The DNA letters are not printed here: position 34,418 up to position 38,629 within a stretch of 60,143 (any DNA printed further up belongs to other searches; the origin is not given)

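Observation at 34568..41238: Active SNF2 ATPase followed by a full-length, catalytically dead paralogue, translationally coupled (TAATG)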

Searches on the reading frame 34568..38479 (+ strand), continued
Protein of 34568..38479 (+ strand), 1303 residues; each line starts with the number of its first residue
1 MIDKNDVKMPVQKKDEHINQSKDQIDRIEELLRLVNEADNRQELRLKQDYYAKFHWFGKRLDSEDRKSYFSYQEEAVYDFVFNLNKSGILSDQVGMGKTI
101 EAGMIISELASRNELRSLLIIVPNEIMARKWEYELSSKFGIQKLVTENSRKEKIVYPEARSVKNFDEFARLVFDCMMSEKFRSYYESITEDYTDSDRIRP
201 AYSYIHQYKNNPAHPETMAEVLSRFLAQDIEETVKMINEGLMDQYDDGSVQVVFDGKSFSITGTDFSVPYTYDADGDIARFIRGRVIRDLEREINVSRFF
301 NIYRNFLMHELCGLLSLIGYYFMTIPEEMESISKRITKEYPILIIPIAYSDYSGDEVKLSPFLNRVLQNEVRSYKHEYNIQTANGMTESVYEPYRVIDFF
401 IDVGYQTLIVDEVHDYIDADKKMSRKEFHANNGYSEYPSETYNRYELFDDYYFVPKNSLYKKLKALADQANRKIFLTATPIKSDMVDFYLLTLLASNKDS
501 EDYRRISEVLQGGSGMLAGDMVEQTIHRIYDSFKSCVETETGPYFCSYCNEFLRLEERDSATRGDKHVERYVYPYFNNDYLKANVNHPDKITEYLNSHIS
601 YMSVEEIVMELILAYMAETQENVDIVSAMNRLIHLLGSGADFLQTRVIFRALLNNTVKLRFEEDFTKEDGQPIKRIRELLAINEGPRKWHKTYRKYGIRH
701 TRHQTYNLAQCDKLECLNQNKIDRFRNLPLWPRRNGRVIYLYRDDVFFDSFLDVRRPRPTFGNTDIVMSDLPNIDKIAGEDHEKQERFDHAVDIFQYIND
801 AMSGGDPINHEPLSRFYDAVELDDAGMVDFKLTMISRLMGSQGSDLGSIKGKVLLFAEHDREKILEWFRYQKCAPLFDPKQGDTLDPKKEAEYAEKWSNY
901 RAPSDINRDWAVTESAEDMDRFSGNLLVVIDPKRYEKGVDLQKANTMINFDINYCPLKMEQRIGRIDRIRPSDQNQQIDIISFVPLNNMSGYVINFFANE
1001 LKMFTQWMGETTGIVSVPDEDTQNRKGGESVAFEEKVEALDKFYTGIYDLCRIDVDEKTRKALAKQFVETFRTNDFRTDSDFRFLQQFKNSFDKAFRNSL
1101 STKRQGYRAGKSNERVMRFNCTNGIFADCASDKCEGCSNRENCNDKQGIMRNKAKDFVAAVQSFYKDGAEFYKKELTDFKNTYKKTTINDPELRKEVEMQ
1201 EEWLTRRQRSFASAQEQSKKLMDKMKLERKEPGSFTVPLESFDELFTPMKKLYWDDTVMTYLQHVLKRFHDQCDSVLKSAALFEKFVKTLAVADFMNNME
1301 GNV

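Call 41: find_related_loci(query=A3, collection=genome_contigs, flank=10000)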
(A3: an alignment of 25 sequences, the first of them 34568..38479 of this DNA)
Query A3 (1303 aa) in genome_contigs; peptide patterns used: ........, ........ (x = any residue, [..] = any of these).
600 stretches matched a pattern (row limit reached: there are more); 586 encode a relative of the query (tblastn E <= 1e-3); the best 80 are kept; 80 distinct loci.
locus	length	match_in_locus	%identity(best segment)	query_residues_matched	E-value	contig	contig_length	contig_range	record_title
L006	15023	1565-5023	27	29-1142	3e-59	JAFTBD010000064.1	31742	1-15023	MAG: Clostridia bacterium isolate RGIG3658 Goat_Rumen.Co__c1254760, whole genome shotgun sequence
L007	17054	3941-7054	33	26-1049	2e-136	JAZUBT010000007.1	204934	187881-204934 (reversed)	MAG: Eubacteriales bacterium isolate T1900045316_YK20190005.MAGScoT_cleanbin_000009 SGB_6288_k141_1864175, whole genome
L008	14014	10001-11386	28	70-983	3e-14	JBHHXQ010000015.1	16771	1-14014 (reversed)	MAG: Candidatus Krumholzibacteriia bacterium isolate D_1_bin.29 NODE_1137_length_16771_cov_4.958543, whole genome shotgu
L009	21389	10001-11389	45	72-1040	4e-13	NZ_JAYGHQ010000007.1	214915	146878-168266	Crocosphaera sp. XPORK-15E scaffold7_cov0, whole genome shotgun sequence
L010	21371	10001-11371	36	70-1023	8e-13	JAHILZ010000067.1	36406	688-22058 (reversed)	MAG: Patescibacteria group bacterium isolate KR13_N2.mb.46 KR13_N2.mb.46_k141_290344, whole genome shotgun sequence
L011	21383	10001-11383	42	70-1011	1e-12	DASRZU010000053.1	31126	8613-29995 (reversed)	MAG TPA_asm: Anaeromyxobacter sp. isolate SMAG_U14941 k141_2587414, whole genome shotgun sequence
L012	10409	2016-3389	35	70-1021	9e-13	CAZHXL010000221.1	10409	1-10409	MAG TPA_asm: uncultured Clostridia bacterium isolate SRP178908_co1_55 genome assembly, contig: NODE_4798_length_10409_co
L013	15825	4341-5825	30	69-1069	3e-12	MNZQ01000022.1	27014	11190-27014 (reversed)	MAG: Syntrophaceae bacterium CG2_30_58_14 cg2_3.0_scaffold_1135_c, whole genome shotgun sequence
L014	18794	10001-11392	39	70-1023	5e-12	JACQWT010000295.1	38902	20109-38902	MAG: Deltaproteobacteria bacterium isolate NC_groundwater_1496_Pr4_B-0.1um_72_3 SR1-18-B1_scaffold_238899, whole genome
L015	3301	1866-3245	29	70-1016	6e-12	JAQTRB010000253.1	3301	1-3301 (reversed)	MAG: Syntrophales bacterium isolate STB_153 NODE_113090_length_3301_cov_5.986137_Sandtown_B, whole genome shotgun sequen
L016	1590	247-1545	39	70-969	5e-12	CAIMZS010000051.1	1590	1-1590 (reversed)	MAG: uncultured Anaerolineae bacterium isolate Umea1p4_bin-235 genome assembly, contig: bin-235:051/662, whole genome sh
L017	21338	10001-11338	43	68-1009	1e-11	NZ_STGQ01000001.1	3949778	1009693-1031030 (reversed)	Paenibacillus dokdonensis strain YH-JAE5 JAE5_1, whole genome shotgun sequence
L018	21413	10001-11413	30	70-1021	1e-11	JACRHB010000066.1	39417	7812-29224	MAG: Nitrospirae bacterium isolate NC_groundwater_1766_Pr3_B-0.1um_47_18 SR-2_scaffold_141_1018850, whole genome shotgun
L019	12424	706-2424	47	74-1052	2e-11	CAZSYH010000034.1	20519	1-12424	MAG TPA_asm: uncultured Syntrophaceae bacterium isolate SRP178699_co1_570 genome assembly, contig: NODE_3130_length_2051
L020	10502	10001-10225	37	65-140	2e-11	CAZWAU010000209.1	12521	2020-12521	MAG TPA_asm: uncultured Nitrososphaerota archaeon isolate SRP231805_co4_130 genome assembly, contig: k141_48008, whole g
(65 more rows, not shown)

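Call 50: find_encoding_contigs(protein=P0081, flank=10000, max_places=1)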
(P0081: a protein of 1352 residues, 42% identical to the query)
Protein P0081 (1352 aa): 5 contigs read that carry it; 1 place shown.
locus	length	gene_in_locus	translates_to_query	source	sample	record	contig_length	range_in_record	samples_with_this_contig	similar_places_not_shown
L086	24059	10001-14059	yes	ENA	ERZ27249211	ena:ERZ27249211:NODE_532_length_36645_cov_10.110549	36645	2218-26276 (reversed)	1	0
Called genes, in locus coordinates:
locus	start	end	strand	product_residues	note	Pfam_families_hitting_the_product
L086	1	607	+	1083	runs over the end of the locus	-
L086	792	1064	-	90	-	PF00216:Bac_DNA_binding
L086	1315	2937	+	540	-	PF00202:Aminotran_3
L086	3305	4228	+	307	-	-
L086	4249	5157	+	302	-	-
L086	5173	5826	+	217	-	-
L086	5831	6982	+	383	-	PF05496:RuvB_N (weak), PF00004:AAA, PF17866:AAA_lid_6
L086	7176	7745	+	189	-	-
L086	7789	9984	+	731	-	PF08722:Tn7_TnsA-like_N (faint), PF05496:RuvB_N, PF00004:AAA, PF17864:AAA_lid_4, PF05491:WHD_RuvB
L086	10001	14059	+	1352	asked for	PF00176:SNF2-rel_dom, PF04851:ResIII (weak), PF00271:Helicase_C (weak)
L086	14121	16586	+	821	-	-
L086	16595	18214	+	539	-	-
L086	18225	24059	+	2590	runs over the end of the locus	PF18676:MBG_2 (faint)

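Call 51: find_encoding_contigs(protein=P0097, flank=10000, max_places=1)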
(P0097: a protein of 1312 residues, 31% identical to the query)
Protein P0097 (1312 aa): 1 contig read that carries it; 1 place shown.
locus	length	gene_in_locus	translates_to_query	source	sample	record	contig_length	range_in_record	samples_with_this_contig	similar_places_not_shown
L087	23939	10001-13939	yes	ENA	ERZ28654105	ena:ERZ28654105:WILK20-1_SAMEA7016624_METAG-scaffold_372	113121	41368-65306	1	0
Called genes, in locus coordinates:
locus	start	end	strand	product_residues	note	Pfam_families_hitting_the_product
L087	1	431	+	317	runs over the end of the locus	-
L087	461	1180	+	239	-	-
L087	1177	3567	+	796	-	PF13306:LRR_5, PF13855:LRR_8 (faint), PF13306:LRR_5 (weak)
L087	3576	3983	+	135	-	-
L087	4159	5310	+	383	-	-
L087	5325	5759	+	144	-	PF02698:DUF218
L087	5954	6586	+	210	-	PF01226:Form_Nir_trans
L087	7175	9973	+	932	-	-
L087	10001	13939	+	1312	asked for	PF00176:SNF2-rel_dom (faint), PF00271:Helicase_C (weak)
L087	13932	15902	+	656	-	-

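Call 52: find_encoding_contigs(protein=P0105, flank=10000, max_places=1)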
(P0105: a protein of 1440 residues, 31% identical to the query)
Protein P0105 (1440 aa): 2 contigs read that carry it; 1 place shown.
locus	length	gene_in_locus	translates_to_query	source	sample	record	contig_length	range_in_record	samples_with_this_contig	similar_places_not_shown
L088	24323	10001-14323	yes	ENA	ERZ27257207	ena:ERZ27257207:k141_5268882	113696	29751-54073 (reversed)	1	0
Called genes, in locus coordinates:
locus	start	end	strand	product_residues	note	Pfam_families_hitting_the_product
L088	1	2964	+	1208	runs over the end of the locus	-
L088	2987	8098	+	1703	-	-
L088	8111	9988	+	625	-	-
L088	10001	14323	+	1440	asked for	PF00176:SNF2-rel_dom (faint), PF04851:ResIII (weak), PF00271:Helicase_C (faint)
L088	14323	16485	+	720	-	-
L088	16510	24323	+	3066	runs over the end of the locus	-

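Call 78: find_encoding_contigs(protein=P0063, flank=9000, max_places=1)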
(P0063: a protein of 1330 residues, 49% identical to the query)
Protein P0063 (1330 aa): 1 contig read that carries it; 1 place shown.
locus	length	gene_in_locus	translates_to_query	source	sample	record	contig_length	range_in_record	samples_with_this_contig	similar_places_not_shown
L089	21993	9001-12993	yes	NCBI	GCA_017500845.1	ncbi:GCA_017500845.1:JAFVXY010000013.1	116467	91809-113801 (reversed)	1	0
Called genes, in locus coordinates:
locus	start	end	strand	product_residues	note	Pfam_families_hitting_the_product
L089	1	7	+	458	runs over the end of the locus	PF01406:tRNA-synt_1e, PF01921:tRNA-synt_1f (faint), PF09334:tRNA-synt_1g (faint), PF23493:CysS_C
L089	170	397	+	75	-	-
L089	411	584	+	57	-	-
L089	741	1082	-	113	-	-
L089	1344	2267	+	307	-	PF13421:Band_7_1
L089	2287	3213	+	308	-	-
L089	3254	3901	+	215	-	-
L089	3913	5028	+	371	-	PF05496:RuvB_N (weak), PF00004:AAA, PF17866:AAA_lid_6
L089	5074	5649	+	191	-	-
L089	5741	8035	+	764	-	-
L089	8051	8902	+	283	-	-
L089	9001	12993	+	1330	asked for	PF00176:SNF2-rel_dom, PF04851:ResIII (weak), PF00271:Helicase_C (faint)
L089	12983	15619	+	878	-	-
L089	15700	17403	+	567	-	-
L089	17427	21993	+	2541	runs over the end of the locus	PF18676:MBG_2 (faint)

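Call 79: find_encoding_contigs(protein=P0074, flank=9000, max_places=1)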
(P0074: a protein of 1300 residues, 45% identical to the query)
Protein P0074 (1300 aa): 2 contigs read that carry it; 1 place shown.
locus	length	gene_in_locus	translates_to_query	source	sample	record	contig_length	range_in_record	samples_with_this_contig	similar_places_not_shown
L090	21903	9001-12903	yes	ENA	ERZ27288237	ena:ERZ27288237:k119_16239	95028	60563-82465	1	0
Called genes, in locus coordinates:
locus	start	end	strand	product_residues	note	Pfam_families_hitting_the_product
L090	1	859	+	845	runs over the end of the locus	PF00521:DNA_topoisoIV, PF03989:DNA_gyraseA_C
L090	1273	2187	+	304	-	PF13421:Band_7_1 (weak)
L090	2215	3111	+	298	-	-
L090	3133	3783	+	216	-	-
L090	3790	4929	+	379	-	PF01078:Mg_chelatase (faint), PF00004:AAA, PF17866:AAA_lid_6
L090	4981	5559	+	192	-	-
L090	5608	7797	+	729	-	PF05496:RuvB_N, PF00004:AAA, PF17864:AAA_lid_4, PF05491:WHD_RuvB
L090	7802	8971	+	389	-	-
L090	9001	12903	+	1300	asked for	PF00176:SNF2-rel_dom (weak), PF04851:ResIII (weak), PF00271:Helicase_C (weak)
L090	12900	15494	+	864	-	-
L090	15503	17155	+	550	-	-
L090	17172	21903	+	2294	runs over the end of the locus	PF18676:MBG_2 (weak)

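Call 80: find_encoding_contigs(protein=P0080, flank=9000, max_places=1)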
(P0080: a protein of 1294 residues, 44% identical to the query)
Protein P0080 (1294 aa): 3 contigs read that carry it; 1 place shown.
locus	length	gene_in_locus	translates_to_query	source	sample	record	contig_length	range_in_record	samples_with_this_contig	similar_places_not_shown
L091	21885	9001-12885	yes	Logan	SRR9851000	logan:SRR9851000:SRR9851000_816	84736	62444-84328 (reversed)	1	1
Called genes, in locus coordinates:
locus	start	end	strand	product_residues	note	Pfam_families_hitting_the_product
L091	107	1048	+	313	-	PF13240:Zn_Ribbon_1 (weak)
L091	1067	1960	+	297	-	-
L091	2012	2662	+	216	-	-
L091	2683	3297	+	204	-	-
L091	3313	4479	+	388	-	PF00004:AAA, PF17866:AAA_lid_6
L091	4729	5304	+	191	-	-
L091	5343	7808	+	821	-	PF05496:RuvB_N, PF00004:AAA, PF07728:AAA_5 (faint), PF17864:AAA_lid_4 (faint), PF05491:WHD_RuvB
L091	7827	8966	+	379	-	-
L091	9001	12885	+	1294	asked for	PF00176:SNF2-rel_dom (weak), PF04851:ResIII (weak), PF00271:Helicase_C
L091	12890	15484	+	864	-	-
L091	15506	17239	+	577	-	-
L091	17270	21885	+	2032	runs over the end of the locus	PF09479:Flg_new (weak)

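Call 82: search_protein_families(library=pfam, proteins=[L002:2415-3314:+, L002:3334-4239:+, L002:4250-4903:+, L002:4915-6072:+, L002:6083-6658:+, L002:6670-8811:+, L002:8829-9989:+, L002:16504-18162:+, L005:1027-3816:+], max_evalue=0.01)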
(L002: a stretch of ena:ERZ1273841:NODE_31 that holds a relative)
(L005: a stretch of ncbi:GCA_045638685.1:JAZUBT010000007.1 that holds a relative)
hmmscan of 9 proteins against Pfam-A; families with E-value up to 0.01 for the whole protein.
L002:2415-3314:+ (299 aa): 6 families
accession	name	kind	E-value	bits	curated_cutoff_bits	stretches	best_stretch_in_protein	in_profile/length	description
PF13421.11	Band_7_1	-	5.3e-09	36.4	24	1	78-211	68-194/211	SPFH domain-Band 7 family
PF24463.1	DUF7577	-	1.3e-07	31.5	28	1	272-297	1-26/27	Domain of unknown function (DUF7577)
PF13240.11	Zn_Ribbon_1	-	1.6e-06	28.2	25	1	276-297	2-23/23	zinc-ribbon domain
PF13248.11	Zn_ribbon_3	-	7.6e-06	25.7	27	1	273-297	2-26/26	zinc-ribbon domain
PF01145.31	Band_7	-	0.00011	22.7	23.6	1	120-242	65-170/176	SPFH domain / Band 7 family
PF12773.13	DZR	-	0.00012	22.6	27.3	1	276-298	1-23/45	Double zinc ribbon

L002:3334-4239:+ (301 aa): 0 families

L002:4250-4903:+ (217 aa): 1 family
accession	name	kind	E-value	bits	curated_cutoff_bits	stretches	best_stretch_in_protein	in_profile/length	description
PF03357.26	Snf7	-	6.6e-07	29.6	27.3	1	33-184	7-149/171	Snf7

L002:4915-6072:+ (385 aa): 8 families
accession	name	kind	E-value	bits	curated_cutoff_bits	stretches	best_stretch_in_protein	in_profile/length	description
PF17866.7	AAA_lid_6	-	2.1e-17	63.4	24.3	1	310-373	2-60/60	AAA lid domain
PF00004.35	AAA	-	1.6e-16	61.4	21.2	1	155-284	1-129/131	ATPase family associated with various cellular activities (AAA)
PF05496.18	RuvB_N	-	1.6e-05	25.2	27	1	151-255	32-117/159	Holliday junction DNA helicase RuvB P-loop domain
PF01078.27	Mg_chelatase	-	1.8e-05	24.7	20.3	1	153-198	23-65/207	Magnesium chelatase, subunit ChlI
PF13401.12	AAA_22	-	0.00015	22.5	27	0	154-174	7-27/130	AAA domain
PF07728.20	AAA_5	-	0.0013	19.2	22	1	154-226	1-77/139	AAA domain (dynein-related subfamily)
PF20720.3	nSTAND3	-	0.0033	17.6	27.2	0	155-216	20-76/155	Novel STAND NTPase 3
PF00910.28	RNA_helicase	-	0.0061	17.5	21.5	0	156-205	2-53/105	RNA helicase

L002:6083-6658:+ (191 aa): 1 family
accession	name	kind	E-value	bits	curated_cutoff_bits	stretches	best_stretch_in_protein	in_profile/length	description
PF03357.26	Snf7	-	0.0053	16.9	27.3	1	18-154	6-142/171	Snf7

L002:6670-8811:+ (713 aa): 9 families
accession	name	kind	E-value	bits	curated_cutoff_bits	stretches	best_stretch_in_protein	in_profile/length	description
PF05496.18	RuvB_N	-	6.6e-41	140.1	27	1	111-262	1-152/159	Holliday junction DNA helicase RuvB P-loop domain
PF05491.19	RuvB_C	-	5.3e-16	58.8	24.7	1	366-436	1-71/72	RuvB C-terminal winged helix domain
PF00004.35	AAA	-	8.9e-14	52.5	21.2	1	146-263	1-123/131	ATPase family associated with various cellular activities (AAA)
PF17864.7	AAA_lid_4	-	4.4e-09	36.4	27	1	271-325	1-55/74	RuvB AAA lid domain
PF08722.17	Tn7_TnsA-like_N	-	3.5e-06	27.9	26.5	1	554-621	6-80/85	TnsA-like endonuclease N terminal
PF07728.20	AAA_5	-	0.00013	22.4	22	1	145-253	1-125/139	AAA domain (dynein-related subfamily)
PF13173.12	AAA_14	-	0.00071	20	27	1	146-209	5-78/129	AAA domain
PF02367.23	TsaE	-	0.0046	17.3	26.6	0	138-169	18-47/128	Threonylcarbamoyl adenosine biosynthesis protein TsaE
PF20720.3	nSTAND3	-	0.0055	16.9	27.2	0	145-202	19-74/155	Novel STAND NTPase 3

L002:8829-9989:+ (386 aa): 0 families

L002:16504-18162:+ (552 aa): 0 families

L005:1027-3816:+ (929 aa): 2 families
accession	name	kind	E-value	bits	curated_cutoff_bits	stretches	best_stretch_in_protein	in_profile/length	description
PF13676.11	TIR_2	-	3e-05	24.9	28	1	176-280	9-106/122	TIR domain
PF13428.12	TPR_14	-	0.0084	17.1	23.5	0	53-78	14-39/44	Tetratricopeptide repeat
